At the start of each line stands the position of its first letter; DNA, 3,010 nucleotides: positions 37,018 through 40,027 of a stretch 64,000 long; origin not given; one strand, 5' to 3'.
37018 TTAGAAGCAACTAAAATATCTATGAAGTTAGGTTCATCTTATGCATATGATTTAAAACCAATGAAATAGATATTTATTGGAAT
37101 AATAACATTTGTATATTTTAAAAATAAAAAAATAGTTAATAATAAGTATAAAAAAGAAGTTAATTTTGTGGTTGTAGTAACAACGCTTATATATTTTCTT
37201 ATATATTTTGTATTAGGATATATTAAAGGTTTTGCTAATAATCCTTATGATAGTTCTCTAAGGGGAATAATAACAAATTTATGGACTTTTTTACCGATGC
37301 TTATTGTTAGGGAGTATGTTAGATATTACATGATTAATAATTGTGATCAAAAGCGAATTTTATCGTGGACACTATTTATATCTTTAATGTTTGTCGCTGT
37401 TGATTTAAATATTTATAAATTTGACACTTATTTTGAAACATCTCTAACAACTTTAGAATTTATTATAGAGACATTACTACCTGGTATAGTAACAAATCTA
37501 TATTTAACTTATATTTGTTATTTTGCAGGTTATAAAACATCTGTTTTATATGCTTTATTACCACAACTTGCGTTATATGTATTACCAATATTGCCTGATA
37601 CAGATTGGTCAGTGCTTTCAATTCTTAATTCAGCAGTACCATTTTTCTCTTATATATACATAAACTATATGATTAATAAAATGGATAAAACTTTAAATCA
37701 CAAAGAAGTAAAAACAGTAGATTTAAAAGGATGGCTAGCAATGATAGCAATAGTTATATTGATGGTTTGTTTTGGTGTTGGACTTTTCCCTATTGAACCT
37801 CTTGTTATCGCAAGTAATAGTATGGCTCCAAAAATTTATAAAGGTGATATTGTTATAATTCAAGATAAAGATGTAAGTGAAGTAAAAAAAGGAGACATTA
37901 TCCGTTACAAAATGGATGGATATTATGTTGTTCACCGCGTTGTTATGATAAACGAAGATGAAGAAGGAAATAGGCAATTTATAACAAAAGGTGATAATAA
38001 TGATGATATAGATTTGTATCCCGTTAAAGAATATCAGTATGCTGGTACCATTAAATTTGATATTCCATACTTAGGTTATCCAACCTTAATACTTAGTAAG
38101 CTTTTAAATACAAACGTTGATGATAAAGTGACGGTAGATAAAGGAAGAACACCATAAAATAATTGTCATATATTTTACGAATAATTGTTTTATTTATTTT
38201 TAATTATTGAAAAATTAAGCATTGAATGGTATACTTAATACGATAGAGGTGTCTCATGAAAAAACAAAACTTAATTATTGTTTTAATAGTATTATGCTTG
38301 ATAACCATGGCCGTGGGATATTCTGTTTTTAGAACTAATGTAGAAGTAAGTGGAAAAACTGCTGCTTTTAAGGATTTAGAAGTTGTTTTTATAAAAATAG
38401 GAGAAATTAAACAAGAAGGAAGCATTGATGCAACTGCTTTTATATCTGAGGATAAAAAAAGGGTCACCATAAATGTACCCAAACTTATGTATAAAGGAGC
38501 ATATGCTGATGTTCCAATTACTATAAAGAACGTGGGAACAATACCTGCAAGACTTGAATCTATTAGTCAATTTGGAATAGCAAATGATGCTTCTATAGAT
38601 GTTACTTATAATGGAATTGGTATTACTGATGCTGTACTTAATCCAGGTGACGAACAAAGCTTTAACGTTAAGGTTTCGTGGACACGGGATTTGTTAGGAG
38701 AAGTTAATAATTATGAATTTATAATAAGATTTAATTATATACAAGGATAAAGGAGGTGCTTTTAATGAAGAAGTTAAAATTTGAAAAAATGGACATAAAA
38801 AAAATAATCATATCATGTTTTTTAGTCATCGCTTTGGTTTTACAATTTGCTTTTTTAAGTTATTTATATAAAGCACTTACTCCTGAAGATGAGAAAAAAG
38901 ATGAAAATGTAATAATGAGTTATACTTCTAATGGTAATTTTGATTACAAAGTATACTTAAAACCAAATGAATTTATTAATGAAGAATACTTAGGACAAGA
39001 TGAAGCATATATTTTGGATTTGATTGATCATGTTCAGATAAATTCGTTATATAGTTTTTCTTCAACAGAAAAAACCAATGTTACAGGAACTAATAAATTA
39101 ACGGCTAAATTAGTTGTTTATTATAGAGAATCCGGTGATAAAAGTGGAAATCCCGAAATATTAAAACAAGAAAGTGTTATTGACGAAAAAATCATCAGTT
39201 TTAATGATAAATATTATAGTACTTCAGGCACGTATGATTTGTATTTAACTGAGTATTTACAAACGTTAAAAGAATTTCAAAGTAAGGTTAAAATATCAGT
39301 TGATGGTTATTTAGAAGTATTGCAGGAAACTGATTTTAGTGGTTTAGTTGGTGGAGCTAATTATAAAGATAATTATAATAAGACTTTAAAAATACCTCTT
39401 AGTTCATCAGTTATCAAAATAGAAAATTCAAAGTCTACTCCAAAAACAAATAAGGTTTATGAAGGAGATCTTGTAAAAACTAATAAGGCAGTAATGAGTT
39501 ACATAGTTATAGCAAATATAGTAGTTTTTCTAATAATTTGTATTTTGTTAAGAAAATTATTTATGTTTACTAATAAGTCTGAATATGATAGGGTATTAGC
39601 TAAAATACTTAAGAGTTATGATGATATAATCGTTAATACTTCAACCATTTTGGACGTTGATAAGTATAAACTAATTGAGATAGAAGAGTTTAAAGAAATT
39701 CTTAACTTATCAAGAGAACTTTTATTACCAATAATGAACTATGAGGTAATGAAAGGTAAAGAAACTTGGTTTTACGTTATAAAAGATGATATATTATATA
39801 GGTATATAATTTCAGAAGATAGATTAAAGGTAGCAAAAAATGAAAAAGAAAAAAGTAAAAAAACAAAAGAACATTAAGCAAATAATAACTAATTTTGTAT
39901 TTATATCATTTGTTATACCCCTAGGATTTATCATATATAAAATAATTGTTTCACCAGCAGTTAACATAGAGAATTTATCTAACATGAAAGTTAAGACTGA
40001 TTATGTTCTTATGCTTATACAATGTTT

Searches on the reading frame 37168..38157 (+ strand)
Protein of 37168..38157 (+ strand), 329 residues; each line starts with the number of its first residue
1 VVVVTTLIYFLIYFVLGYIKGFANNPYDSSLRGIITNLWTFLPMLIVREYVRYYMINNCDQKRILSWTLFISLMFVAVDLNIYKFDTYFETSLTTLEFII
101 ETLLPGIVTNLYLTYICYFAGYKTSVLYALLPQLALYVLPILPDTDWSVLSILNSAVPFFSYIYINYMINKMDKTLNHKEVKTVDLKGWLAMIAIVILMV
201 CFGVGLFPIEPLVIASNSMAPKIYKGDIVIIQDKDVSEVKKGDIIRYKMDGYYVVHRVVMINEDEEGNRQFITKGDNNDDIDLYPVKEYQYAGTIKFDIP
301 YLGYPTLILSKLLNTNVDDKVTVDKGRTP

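Call 32: search_protein_families(library=pfam, proteins=[window:37168-38157:+], max_evalue=0.001)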
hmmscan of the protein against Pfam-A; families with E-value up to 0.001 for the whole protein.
window:37168-38157:+ (329 aa): 2 families
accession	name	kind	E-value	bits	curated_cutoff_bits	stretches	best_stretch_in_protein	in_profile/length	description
PF10502.14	Peptidase_S26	-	6.7e-07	29.8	22.9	1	188-250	3-66/168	Signal peptidase, peptidase S26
PF00717.28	Peptidase_S24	-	2.7e-06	27.5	23.3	1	213-272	39-92/116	Peptidase S24-like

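Call 65: search_protein_families(library=ncbifam, proteins=[window:37168-38157:+], max_evalue=0.1)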
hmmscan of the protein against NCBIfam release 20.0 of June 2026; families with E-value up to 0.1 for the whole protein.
window:37168-38157:+ (329 aa): 4 families
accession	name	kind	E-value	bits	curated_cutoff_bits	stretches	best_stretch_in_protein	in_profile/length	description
TIGR02228.1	sigpep_I_arch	equivalog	9e-27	93.9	51.85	1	192-311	11-135/158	signal peptidase I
NF046067.1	SigPepSipWBacil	equivalog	2.6e-15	56.5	190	1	207-305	36-136/189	signal peptidase I SipW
TIGR02227.1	sigpep_I_bact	equivalog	1.2e-09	38.3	47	1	193-265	4-81/162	signal peptidase I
NF008114.0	PRK10861.1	equivalog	0.0079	15.5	277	1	175-232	45-105/324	signal peptidase I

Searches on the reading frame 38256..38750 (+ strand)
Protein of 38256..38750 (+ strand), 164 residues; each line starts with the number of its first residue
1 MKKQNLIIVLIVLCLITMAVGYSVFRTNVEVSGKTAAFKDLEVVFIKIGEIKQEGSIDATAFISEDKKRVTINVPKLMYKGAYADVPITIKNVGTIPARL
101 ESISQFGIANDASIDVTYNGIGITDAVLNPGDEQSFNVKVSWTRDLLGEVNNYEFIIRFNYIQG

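Call 65: search_protein_families(library=ncbifam, proteins=[window:38256-38750:+], max_evalue=0.1)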
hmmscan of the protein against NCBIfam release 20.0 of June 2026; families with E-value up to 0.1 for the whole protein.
window:38256-38750:+ (164 aa): 1 family
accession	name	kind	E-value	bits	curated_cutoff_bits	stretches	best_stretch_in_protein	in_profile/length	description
NF012200.0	choice_anch_D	domain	0.015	15.8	45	1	84-141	35-88/108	choice-of-anchor D domain-containing protein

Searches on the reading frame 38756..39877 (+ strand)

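Call 32: search_protein_families(library=pfam, proteins=[window:38756-39877:+], max_evalue=0.001)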
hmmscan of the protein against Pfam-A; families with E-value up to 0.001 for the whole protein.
window:38756-39877:+ (373 aa): 1 family
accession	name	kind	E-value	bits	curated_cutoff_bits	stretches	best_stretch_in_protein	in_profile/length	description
PF17231.7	DUF5305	-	3.4e-14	53.3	29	1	138-350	4-217/217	Family of unknown function (DUF5305)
